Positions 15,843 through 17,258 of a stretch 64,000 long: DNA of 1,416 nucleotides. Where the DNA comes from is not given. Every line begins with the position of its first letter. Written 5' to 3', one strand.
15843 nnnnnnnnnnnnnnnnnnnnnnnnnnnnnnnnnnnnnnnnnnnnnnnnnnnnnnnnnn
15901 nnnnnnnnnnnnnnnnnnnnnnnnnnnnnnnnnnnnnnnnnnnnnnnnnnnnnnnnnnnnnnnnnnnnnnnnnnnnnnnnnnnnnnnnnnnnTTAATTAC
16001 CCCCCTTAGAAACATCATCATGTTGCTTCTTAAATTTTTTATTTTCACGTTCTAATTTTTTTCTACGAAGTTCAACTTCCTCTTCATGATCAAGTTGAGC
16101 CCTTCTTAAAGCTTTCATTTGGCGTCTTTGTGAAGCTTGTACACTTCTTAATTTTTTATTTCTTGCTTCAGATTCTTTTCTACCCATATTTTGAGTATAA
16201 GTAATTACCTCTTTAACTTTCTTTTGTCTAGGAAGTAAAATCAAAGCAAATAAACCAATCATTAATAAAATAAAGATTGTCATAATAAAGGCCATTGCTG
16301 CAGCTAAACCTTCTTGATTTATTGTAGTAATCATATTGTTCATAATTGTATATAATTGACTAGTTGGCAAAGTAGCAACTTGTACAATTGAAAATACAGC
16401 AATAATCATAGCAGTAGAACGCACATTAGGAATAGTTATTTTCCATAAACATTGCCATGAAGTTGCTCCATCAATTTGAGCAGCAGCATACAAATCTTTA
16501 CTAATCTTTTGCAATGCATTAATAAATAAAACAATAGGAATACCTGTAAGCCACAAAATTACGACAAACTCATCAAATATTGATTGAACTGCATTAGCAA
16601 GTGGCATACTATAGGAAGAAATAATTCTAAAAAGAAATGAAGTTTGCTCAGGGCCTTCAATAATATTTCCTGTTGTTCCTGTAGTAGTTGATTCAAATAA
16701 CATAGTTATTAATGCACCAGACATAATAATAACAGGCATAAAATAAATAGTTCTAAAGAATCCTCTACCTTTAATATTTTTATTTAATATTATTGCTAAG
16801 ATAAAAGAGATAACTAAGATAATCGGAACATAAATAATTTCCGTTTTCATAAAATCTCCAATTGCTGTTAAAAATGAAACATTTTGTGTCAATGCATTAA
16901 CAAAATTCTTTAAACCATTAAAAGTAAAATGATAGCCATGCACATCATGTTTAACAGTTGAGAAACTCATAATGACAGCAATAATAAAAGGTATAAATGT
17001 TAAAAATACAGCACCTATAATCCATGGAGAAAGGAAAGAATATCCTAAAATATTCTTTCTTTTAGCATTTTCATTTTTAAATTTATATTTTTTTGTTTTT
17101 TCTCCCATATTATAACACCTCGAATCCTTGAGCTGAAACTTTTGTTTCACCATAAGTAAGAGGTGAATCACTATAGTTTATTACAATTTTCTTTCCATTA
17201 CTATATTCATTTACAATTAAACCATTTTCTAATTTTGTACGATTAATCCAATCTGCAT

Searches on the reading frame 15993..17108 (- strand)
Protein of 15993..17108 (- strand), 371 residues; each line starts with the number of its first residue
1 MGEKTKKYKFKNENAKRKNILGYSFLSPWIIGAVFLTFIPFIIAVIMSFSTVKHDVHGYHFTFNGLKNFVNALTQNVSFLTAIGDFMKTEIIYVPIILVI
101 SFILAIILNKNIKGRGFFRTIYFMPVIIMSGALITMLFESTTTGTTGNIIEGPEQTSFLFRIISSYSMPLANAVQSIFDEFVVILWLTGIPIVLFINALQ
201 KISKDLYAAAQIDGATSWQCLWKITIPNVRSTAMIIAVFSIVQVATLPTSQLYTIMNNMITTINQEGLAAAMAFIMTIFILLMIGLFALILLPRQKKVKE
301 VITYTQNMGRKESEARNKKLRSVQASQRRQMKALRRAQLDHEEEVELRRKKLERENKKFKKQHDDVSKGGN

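Call 10: search_protein_families(library=pfam, proteins=[window:15993-17108:-], max_evalue=0.001)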
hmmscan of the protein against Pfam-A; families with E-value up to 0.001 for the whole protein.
window:15993-17108:- (371 aa): 1 family
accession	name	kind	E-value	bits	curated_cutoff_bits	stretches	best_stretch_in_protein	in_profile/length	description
PF00528.27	BPD_transp_1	-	1e-06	29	26.4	1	99-289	3-172/184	Binding-protein-dependent transport system inner membrane component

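Call 71: search_solved_structures(query=window:15993-17108:-, max_evalue=0.01, show_alignments=1)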
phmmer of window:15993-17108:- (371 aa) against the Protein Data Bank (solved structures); distinct sequences matched with E-value up to 0.01: 6.
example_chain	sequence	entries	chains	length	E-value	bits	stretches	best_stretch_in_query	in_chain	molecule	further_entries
7cad_A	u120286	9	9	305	2e-11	46.9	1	14-243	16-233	ABC sugar transporter, permease component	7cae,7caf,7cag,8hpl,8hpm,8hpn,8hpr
8ja7_A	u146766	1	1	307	6.7e-09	38.6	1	21-242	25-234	Trehalose transport system permease protein SugA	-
4tqu_M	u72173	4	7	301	2.5e-07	33.4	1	19-244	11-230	AlgM1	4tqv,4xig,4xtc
3fh6_F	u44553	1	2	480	0.0018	20.7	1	58-239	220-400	Maltose transport system permease protein malF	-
2r6g_F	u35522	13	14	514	0.0021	20.5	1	58-239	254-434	Maltose transport system permease protein malF | Maltose transporter subunit; membrane component of ABC superfamily | Maltose/maltodextrin transport system perm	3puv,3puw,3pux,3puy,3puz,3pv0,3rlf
9nxc_H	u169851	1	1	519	0.0022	20.5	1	58-239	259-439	Maltose/maltodextrin transport system permease protein MalF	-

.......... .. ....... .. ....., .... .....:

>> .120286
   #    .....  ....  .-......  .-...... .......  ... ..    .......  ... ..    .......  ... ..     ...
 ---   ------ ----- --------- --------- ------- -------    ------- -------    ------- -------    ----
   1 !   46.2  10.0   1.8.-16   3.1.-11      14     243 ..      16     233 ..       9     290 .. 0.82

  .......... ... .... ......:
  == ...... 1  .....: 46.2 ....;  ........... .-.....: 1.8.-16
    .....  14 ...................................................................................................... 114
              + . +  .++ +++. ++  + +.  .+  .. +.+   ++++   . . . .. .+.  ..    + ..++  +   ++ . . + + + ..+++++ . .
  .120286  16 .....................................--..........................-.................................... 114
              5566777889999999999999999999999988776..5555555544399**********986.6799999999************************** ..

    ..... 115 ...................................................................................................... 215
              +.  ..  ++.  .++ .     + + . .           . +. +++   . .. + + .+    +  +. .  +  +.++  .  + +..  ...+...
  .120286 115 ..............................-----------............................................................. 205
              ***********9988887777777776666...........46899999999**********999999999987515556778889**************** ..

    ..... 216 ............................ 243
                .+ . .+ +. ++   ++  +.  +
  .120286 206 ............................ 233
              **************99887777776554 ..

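Call 81: search_protein_families(library=ncbifam, proteins=[window:15993-17108:-], max_evalue=0.01)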
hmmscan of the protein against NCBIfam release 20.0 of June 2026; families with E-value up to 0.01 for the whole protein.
window:15993-17108:- (371 aa): 5 families
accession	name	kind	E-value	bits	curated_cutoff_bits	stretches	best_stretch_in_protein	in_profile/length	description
NF007852.0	PRK10561.1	equivalog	1e-06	28.9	335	1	17-243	9-225/295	sn-glycerol-3-phosphate ABC transporter permease UgpA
NF008232.0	PRK10999.1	equivalog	8.5e-06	24.8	392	1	62-240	263-441/520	maltose ABC transporter permease MalF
TIGR02140.1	permease_CysW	equivalog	7.6e-05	22.3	329.1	1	63-233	30-186/261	sulfate ABC transporter permease subunit CysW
NF040931.1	ABC_arch_GlcT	equivalog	0.0003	20.5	360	1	33-284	6-264/278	glucose ABC transporter permease GlcT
NF047418.1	teichoic_AuxB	equivalog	0.0031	16.5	300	1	274-362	129-216/345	lipoteichoic acid stability factor AuxB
